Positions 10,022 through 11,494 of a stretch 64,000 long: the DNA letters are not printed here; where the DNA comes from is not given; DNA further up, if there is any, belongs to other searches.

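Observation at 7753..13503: Partner-switching module wired to a two-component system with a periplasmic binding-protein co-sensor; no sigma factor in the locus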

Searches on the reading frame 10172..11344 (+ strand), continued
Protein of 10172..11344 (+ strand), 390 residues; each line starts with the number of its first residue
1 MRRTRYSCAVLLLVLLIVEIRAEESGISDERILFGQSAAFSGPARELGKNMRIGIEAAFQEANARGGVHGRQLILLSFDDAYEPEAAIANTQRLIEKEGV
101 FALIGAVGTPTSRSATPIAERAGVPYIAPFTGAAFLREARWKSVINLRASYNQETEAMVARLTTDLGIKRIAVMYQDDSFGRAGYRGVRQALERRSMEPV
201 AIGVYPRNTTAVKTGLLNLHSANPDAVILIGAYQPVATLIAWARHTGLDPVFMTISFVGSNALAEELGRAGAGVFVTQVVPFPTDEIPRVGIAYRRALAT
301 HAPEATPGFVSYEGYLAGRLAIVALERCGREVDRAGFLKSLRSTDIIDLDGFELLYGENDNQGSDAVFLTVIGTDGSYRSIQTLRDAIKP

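Call 50: search_solved_structures(query=window:10172-11344:+, max_evalue=1e-17, show_alignments=5)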
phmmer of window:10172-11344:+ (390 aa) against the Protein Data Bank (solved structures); distinct sequences matched with E-value up to 1e-17: 8.
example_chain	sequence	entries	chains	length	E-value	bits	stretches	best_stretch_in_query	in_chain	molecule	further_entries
4kv7_A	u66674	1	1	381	1.2e-70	241.6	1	29-378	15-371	Probable leucine/isoleucine/valine-binding protein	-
3lop_A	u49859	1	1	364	6.5e-30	107.6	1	36-376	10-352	Substrate binding periplasmic protein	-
4m88_A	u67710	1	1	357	5.5e-24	88.1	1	29-377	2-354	Extracellular ligand-binding receptor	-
2lbp_A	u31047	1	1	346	1.1e-19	74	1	38-343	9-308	LEUCINE-BINDING PROTEIN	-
1usg_A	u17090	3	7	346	1.6e-18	70.1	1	38-343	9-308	LEUCINE-SPECIFIC BINDING PROTEIN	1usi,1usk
1z15_A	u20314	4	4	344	4.8e-18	68.5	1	38-288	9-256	Leu/Ile/Val-binding protein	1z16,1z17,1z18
8z0g_A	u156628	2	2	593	6.5e-18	68.1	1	35-288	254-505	Leu/Ile/Val-binding protein,Leu/Ile/Val-binding protein,mNeonGreen | NeIle,Leu/Ile/Val-binding protein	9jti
2liv_A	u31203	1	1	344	9.3e-18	67.6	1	38-288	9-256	LEUCINE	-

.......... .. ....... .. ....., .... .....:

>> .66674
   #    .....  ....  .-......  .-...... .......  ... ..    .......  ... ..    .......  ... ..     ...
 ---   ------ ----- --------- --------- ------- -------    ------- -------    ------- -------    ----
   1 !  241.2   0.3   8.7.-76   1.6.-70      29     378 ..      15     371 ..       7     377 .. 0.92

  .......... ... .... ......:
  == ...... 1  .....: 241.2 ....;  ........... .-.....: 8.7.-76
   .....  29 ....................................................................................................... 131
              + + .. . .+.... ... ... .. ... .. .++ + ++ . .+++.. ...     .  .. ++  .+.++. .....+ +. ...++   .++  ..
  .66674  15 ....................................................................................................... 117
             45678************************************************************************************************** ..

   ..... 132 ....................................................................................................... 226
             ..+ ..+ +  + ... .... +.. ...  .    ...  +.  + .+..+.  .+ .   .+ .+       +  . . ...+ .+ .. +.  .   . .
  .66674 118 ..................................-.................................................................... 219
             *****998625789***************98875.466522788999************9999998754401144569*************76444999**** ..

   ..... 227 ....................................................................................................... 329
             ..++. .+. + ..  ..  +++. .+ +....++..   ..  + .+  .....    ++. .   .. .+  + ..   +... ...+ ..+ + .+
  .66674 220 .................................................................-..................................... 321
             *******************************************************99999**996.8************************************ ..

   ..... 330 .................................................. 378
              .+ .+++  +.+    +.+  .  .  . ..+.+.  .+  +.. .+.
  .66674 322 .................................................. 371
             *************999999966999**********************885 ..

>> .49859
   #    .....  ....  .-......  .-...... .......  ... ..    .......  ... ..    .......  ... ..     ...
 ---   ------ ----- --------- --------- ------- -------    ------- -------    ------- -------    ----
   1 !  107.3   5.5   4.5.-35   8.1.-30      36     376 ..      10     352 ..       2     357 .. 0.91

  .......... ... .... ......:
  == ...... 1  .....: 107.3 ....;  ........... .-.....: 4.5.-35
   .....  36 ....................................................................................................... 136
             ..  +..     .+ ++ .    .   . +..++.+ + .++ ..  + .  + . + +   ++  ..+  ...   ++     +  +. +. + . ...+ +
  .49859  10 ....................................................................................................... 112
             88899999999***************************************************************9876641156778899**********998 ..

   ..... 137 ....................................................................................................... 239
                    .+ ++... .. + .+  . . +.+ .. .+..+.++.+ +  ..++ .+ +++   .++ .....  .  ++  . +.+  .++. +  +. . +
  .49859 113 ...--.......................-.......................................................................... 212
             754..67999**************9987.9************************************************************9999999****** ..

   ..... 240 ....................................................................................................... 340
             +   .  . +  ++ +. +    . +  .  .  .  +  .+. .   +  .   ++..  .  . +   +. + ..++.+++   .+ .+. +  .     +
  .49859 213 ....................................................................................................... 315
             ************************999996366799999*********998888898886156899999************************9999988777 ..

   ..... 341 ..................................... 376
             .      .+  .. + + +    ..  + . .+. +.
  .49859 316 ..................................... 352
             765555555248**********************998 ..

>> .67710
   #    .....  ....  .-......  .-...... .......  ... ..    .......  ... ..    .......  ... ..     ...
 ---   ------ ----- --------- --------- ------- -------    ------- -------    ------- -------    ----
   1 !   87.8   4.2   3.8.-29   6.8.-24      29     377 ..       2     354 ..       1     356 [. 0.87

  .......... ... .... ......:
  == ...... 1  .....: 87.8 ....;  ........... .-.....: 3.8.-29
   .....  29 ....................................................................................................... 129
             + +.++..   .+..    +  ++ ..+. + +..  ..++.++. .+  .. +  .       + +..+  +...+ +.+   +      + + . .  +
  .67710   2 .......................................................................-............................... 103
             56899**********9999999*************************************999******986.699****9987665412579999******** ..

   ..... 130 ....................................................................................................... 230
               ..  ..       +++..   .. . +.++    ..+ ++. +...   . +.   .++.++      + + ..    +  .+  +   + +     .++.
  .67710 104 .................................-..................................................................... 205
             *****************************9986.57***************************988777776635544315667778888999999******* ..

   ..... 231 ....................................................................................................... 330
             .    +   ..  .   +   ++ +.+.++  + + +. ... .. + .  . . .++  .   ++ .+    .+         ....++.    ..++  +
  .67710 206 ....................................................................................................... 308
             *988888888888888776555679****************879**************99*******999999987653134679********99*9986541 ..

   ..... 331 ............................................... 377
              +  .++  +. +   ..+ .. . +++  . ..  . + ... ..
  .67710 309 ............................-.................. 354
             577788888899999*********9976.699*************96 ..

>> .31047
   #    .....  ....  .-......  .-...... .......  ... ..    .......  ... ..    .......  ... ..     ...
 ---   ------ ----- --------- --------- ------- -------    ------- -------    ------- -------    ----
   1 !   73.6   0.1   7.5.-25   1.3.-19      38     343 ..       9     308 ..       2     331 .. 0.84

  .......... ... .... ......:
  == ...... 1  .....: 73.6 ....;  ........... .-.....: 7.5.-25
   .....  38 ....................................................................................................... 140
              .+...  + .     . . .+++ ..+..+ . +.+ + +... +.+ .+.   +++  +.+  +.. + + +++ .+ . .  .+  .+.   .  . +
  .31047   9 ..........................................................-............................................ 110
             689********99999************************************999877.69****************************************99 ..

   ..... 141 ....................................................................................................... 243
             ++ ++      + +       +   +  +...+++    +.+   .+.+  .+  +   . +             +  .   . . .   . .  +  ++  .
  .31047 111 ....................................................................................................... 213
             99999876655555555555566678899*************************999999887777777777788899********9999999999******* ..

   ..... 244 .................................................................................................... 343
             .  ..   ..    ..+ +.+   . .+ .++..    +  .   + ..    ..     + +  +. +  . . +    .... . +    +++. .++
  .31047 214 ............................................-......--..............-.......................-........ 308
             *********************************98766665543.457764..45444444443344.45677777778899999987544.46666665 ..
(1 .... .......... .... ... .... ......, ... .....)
